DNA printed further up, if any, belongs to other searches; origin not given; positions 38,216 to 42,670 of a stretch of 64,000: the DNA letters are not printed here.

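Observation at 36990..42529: tRNA-Pro-flanked low-GC island encoding an AAA+/DUF4143 ATPase plus a giant NACHT-like NTPase with a C-terminal nuclease motif: candidate undescribed two-gene NLR-type defence system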

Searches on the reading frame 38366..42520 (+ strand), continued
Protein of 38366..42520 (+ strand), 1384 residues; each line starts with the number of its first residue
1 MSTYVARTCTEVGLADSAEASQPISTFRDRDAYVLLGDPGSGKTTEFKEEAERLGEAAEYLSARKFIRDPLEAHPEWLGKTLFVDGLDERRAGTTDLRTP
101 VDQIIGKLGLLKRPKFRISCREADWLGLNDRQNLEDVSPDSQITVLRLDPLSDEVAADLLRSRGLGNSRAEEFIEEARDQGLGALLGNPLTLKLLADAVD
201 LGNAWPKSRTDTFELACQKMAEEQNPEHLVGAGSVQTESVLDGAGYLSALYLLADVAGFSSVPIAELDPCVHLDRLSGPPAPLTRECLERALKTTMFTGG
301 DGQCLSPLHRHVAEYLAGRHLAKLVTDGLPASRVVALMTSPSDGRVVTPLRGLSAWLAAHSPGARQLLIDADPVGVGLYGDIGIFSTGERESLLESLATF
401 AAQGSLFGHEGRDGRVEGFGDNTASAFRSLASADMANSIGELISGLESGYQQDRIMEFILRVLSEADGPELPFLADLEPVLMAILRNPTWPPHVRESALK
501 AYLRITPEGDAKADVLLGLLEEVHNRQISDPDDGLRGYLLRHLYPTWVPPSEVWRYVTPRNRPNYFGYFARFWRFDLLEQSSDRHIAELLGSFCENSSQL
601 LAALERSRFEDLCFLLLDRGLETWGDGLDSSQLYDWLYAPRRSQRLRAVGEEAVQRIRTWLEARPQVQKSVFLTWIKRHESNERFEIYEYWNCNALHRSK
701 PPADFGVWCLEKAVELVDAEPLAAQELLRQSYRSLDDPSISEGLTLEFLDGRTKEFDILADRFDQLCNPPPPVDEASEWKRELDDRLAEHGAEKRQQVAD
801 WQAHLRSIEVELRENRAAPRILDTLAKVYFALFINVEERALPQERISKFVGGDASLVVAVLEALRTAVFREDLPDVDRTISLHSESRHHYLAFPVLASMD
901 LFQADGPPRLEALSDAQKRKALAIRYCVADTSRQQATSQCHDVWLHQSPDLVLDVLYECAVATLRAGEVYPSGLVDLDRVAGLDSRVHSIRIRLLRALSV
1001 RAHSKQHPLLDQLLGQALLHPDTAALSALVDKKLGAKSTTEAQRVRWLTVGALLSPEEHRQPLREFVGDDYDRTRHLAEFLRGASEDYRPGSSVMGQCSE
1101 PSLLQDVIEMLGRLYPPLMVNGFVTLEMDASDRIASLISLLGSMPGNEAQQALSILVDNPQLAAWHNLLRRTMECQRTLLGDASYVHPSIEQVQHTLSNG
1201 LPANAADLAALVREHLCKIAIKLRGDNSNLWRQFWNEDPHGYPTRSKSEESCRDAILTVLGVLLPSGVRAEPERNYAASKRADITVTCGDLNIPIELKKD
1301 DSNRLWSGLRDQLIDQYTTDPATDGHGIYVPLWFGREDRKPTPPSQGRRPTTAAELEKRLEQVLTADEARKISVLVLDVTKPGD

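Call 25: find_related_loci(query=A1, collection=genome_contigs, flank=10000)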
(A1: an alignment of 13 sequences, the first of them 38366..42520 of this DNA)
Query A1 (1384 aa) in genome_contigs; peptide patterns used: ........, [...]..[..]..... (x = any residue, [..] = any of these).
600 stretches matched a pattern (row limit reached: there are more); 485 encode a relative of the query (tblastn E <= 1e-3); the best 80 are kept; 80 distinct loci.
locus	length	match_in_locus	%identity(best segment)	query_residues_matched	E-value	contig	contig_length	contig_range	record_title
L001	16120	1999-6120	74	1-1384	0e+0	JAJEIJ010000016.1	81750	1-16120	MAG: Acidimicrobiia bacterium isolate p16x65bins.37 k141_213675, whole genome shotgun sequence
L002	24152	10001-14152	76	1-1384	0e+0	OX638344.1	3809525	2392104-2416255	MAG: uncultured Acidimicrobiales bacterium isolate f043cee6-6750-45b5-b834-f9289512c0be genome assembly, chromosome: 1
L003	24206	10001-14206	59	1-1383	0e+0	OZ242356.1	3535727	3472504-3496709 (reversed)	MAG: Acidimicrobiales bacterium isolate 1ff3c0e0-a0fb-4382-b91d-522820076fd5 genome assembly, chromosome: 1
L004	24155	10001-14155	58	1-1383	0e+0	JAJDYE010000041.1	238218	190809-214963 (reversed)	MAG: Acidimicrobiia bacterium isolate jk18x27bins.72 k141_130160, whole genome shotgun sequence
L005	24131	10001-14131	58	1-1383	0e+0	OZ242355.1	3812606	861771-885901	MAG: Acidimicrobiales bacterium isolate 104998a1-4135-4d78-96d2-be0913496795 genome assembly, chromosome: 1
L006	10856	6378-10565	56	1-1383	0e+0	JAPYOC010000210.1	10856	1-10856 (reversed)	MAG: Candidatus Poriferisocius aerobius isolate m_cahh6 Seq210, whole genome shotgun sequence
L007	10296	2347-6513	55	1-1382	0e+0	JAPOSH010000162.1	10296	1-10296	MAG: bacterium isolate CAR2_bin_19 NODE_2122_length_10296_cov_6.39781, whole genome shotgun sequence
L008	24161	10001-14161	51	1-1382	0e+0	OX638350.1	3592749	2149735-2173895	MAG: uncultured Acidimicrobiales bacterium isolate f23ad4c5-4acf-44dc-8341-13aaafada964 genome assembly, chromosome: 1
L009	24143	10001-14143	49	1-1383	0e+0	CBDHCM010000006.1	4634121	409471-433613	MAG: Candidatus Aldehydirespirator sp. isolate 36171f10-6b1c-407a-8267-17b84cd7c53a genome assembly, contig: chromosome_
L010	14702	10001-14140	49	1-1382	0e+0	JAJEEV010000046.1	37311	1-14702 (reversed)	MAG: Acidimicrobiia bacterium isolate p16x34bins.51 k141_804760, whole genome shotgun sequence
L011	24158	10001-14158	49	1-1382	0e+0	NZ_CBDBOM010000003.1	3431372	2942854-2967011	MAG: Candidatus Poriferisocius sp. isolate 6cc4a3fc-7d21-471c-8f5b-206ccb7f2e02 contig_3, whole genome shotgun sequence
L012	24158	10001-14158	49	1-1382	0e+0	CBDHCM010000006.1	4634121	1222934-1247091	MAG: Candidatus Aldehydirespirator sp. isolate 36171f10-6b1c-407a-8267-17b84cd7c53a genome assembly, contig: chromosome_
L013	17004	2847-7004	47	1-1382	0e+0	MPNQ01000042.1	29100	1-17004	MAG: marine group bacterium Sva0996 bin134 NODE_2366_length_29100_cov_19.3493_ID_4731, whole genome shotgun sequence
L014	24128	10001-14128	46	5-1382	0e+0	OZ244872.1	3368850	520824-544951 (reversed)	MAG: Candidatus Aldehydirespirator sp. isolate 389653a7-0111-4ae2-a933-d032a7ae712c genome assembly, chromosome: 1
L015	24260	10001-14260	45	5-1382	0e+0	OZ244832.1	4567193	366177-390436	MAG: Candidatus Aldehydirespirator sp. isolate 45bd059b-89eb-4db7-924e-096435c6defb genome assembly, chromosome: 1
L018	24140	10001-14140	46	1-1384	0e+0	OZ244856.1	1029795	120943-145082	MAG: Acidimicrobiia bacterium isolate a5413b3d-67ee-41a5-a32c-3d802bad4828 genome assembly, chromosome: 1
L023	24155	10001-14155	61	1-1382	0e+0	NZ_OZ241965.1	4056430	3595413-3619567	MAG: Candidatus Poriferisocius sp. isolate b25f411a-8abc-437d-a916-241d4d5bb498 chromosome 1, complete sequence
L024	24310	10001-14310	46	1-1384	0e+0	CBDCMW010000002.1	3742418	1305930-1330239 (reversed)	MAG: Candidatus Aldehydirespirator sp. isolate e2a2a1f8-459e-4046-a8a7-43a5ecbda485 genome assembly, contig: contig_2, w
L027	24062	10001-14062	41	1-1380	0e+0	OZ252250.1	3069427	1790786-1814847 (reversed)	MAG: Dehalococcoidia bacterium isolate 148742b7-5873-4ec1-8832-ba9e4de588a3 genome assembly, chromosome: 1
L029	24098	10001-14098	42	1-1380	0e+0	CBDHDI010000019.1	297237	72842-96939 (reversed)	MAG: Dehalococcoidia bacterium isolate d0c5affc-a78a-4576-9923-169fe3940cd0 genome assembly, contig: contig_19, whole ge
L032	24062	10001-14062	41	1-1380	0e+0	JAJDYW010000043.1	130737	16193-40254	MAG: Dehalococcoidia bacterium isolate jk18x34bins.55 k141_262006, whole genome shotgun sequence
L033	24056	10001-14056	40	1-1382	0e+0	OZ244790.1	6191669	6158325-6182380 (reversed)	MAG: Candidatus Latescibacterota bacterium isolate 46c83e85-0880-45c6-8d78-79488e6eca4b genome assembly, chromosome: 1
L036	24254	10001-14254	41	3-1384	0e+0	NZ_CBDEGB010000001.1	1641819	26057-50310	MAG: Candidatus Poriferisodalis sp. isolate f5b3f634-3930-48ef-b7e0-85baa50b5fea contig_1, whole genome shotgun sequence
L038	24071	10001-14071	41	5-1382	0e+0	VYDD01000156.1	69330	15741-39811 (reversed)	MAG: Gammaproteobacteria bacterium isolate SB0675_bin_31 NODE_171_length_69330_cov_6.232667, whole genome shotgun sequen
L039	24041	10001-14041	39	1-1380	0e+0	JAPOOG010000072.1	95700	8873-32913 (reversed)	MAG: Bryobacterales bacterium isolate APA_bin_29 c_000000246985, whole genome shotgun sequence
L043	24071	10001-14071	39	1-1382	0e+0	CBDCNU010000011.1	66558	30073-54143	MAG: Opitutales bacterium isolate 42708a05-d3cc-445b-9663-4ac609fa1cf6 genome assembly, contig: contig_11, whole genome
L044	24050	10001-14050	40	1-1384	0e+0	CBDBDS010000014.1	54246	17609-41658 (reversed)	MAG: Dehalococcoidia bacterium isolate f8bda5a5-7022-4204-9cdc-196a94cbeb23 genome assembly, contig: contig_14, whole ge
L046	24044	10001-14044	39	1-1380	0e+0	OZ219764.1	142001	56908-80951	MAG: Dehalococcoidia bacterium isolate 2efd49d1-a845-418d-b650-c606456da4a2 genome assembly, chromosome: 1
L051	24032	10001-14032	39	1-1380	0e+0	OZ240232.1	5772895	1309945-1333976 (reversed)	MAG: Candidatus Versatilivoraceae bacterium isolate ed3112cf-5d09-4b03-98f8-4139f083c0eb genome assembly, chromosome: 1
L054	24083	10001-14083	38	1-1384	0e+0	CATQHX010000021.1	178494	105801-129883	MAG: Vicinamibacterales bacterium isolate b531ce64-1057-46bd-a004-e227214a256a genome assembly, contig: contig_21, whole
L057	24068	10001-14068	38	1-1380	0e+0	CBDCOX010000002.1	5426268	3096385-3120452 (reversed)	MAG: Candidatus Latescibacterota bacterium isolate 3c4b53aa-e325-4963-aa18-2d5493478633 genome assembly, contig: contig_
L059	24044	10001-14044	39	1-1380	0e+0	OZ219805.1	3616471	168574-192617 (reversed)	MAG: Dehalococcoidia bacterium isolate c58c6e01-4a6e-4794-97be-e35f15c585e3 genome assembly, chromosome: 3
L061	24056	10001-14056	39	1-1380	0e+0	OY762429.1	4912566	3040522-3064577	MAG: Terriglobia bacterium isolate aa40cff0-ace7-4b53-8087-0ef5d3f4acaf genome assembly, chromosome: 1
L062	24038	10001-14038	40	1-1380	0e+0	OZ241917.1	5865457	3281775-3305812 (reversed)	MAG: Candidatus Latescibacterota bacterium isolate 5e8d6608-c5e3-4027-8d72-793febe4c990 genome assembly, chromosome: 1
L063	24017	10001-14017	38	1-1380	0e+0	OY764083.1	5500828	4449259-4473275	MAG: Acidobacteriota bacterium isolate 715e7d27-e149-44c2-9d7f-aa5f8d263fc4 genome assembly, chromosome: 1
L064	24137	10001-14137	39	2-1384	0e+0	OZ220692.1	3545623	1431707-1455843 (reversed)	MAG: Acidimicrobiales bacterium isolate 8ffd2e9a-c1ca-4386-ab1d-9011d91eb932 genome assembly, chromosome: 1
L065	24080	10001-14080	38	1-1384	0e+0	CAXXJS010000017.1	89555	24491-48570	MAG: Candidatus Latescibacterota bacterium isolate d54d2296-71c2-45af-80d9-7212e301404d genome assembly, contig: contig_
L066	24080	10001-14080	37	1-1380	0e+0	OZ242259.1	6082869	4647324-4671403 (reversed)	MAG: Bryobacterales bacterium isolate 0950f91b-628e-4ed9-b989-43c9b73d7c92 genome assembly, chromosome: 1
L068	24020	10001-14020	38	1-1380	0e+0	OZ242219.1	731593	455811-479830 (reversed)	MAG: Candidatus Azotimanducaceae bacterium isolate 4e3f4a33-5720-4edb-bbdd-4cf11a4da1b9 genome assembly, chromosome: 1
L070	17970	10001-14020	37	1-1380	0e+0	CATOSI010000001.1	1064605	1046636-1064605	MAG: uncultured Dehalococcoidia bacterium isolate 741b7de0-5fbb-4305-b724-e82bd623809b genome assembly, contig: contig_1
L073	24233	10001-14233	37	1-1382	0e+0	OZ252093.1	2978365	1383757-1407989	MAG: Rhodothermales bacterium isolate 6d7e3f05-e9b0-42b1-9b57-d28f79994439 genome assembly, chromosome: 1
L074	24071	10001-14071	38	1-1380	0e+0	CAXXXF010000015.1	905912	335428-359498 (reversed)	MAG: Candidatus Latescibacterota bacterium isolate cdc6522c-bbe9-4fa3-a52d-301d393956c9 genome assembly, contig: contig_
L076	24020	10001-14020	36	1-1380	0e+0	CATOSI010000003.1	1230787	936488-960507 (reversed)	MAG: uncultured Dehalococcoidia bacterium isolate 741b7de0-5fbb-4305-b724-e82bd623809b genome assembly, contig: contig_3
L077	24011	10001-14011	35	1-1380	0e+0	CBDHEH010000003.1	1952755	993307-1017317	MAG: Dehalococcoidia bacterium isolate 37455549-58d1-4cce-ab7e-a886e6a60708 genome assembly, contig: contig_3, whole gen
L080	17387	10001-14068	38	1-1380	0e+0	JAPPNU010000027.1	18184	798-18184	MAG: Gemmatimonadota bacterium isolate RHO3_bin_7 NODE_4719_length_18184_cov_43.355177, whole genome shotgun sequence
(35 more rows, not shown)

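Call 32: search_solved_structures(query=A1, max_evalue=1, show_alignments=2)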
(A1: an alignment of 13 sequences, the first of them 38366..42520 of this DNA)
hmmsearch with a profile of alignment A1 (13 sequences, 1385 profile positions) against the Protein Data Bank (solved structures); distinct sequences matched with E-value up to 1: 5.
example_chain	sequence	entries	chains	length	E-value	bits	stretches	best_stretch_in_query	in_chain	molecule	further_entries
6fa9_A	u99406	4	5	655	0.29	12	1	5-55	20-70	Putative mRNA splicing factor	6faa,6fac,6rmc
6rm8_A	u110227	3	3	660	0.29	12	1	5-55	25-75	Putative mRNA splicing factor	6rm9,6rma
6fa5_A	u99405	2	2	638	0.36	11.7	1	6-55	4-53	Putative mRNA splicing factor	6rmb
5lj5_Q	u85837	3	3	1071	0.4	11.6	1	19-52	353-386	Pre-mRNA-splicing factor ATP-dependent RNA helicase PRP16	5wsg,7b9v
6zm2_A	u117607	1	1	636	0.47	11.3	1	6-55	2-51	Putative mRNA splicing factor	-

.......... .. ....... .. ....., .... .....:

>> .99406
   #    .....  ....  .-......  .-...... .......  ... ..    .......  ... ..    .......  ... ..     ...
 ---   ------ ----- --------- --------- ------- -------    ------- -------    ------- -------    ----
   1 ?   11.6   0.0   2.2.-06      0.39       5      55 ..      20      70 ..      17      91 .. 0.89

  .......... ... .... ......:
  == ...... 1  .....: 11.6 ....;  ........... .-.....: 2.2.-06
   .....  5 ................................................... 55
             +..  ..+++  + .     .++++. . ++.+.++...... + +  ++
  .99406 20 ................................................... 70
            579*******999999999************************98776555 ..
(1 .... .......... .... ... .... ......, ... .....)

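Call 39: search_protein_families(library=ncbifam, proteins=[L077:9896-14026:+, L036:9956-14278:+, L038:10001-14071:+, L043:10001-14071:+, L073:10001-14233:+, L033:10001-14056:+, L068:10001-14020:+], max_evalue=1e-10)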
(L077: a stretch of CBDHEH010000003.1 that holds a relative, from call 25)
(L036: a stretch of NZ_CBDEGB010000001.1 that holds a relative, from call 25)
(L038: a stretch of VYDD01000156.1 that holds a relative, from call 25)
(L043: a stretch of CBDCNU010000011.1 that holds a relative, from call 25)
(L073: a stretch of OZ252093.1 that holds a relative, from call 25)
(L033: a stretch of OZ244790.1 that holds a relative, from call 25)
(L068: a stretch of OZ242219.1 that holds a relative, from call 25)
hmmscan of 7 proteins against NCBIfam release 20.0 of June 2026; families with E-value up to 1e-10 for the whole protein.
L077:9896-14026:+ (1376 aa): 2 families
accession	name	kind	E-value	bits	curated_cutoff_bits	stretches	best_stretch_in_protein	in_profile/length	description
NF058535.1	antiphage_EruA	equivalog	6.5e-276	919.1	1000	1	49-1372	7-1318/1318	NACHT domain-containing antiphage protein EruA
NF058534.1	antiphage_HyoA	equivalog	7.6e-53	179.5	1200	1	174-1373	196-1429/1430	NACHT domain-containing antiphage protein HyoA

L036:9956-14278:+ (1440 aa): 2 families
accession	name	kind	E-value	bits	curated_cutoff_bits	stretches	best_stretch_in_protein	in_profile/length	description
NF058535.1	antiphage_EruA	equivalog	3.6e-227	757.6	1000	1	41-1429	18-1318/1318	NACHT domain-containing antiphage protein EruA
NF058534.1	antiphage_HyoA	equivalog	6.3e-39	133.4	1200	1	147-1109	190-1096/1430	NACHT domain-containing antiphage protein HyoA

L038:10001-14071:+ (1357 aa): 2 families
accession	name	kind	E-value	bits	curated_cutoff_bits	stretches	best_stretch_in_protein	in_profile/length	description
NF058535.1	antiphage_EruA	equivalog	1e-266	888.6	1000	1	17-1355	11-1318/1318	NACHT domain-containing antiphage protein EruA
NF058534.1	antiphage_HyoA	equivalog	1.7e-51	175.1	1200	1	101-1356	158-1429/1430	NACHT domain-containing antiphage protein HyoA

L043:10001-14071:+ (1357 aa): 2 families
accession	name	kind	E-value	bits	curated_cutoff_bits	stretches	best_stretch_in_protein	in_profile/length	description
NF058535.1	antiphage_EruA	equivalog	9.5e-282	938.4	1000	1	19-1354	10-1317/1318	NACHT domain-containing antiphage protein EruA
NF058534.1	antiphage_HyoA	equivalog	3.1e-45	154.3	1200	1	136-1336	190-1404/1430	NACHT domain-containing antiphage protein HyoA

L073:10001-14233:+ (1411 aa): 2 families
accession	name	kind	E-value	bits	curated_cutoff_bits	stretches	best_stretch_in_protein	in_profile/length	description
NF058535.1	antiphage_EruA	equivalog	8.3e-257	855.8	1000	1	19-1409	8-1318/1318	NACHT domain-containing antiphage protein EruA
NF058534.1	antiphage_HyoA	equivalog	2.6e-48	164.5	1200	2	955-1408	975-1427/1430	NACHT domain-containing antiphage protein HyoA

L033:10001-14056:+ (1352 aa): 2 families
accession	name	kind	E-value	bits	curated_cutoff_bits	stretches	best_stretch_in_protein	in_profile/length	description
NF058535.1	antiphage_EruA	equivalog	5.1e-294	979.1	1000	1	18-1350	8-1318/1318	NACHT domain-containing antiphage protein EruA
NF058534.1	antiphage_HyoA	equivalog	6.2e-55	186.5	1200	1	133-1350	187-1428/1430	NACHT domain-containing antiphage protein HyoA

L068:10001-14020:+ (1340 aa): 2 families
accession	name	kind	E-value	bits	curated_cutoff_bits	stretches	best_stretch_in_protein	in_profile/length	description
NF058535.1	antiphage_EruA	equivalog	2.7e-263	877.3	1000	1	26-1340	15-1318/1318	NACHT domain-containing antiphage protein EruA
NF058534.1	antiphage_HyoA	equivalog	3.7e-54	183.9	1200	1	142-1330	195-1413/1430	NACHT domain-containing antiphage protein HyoA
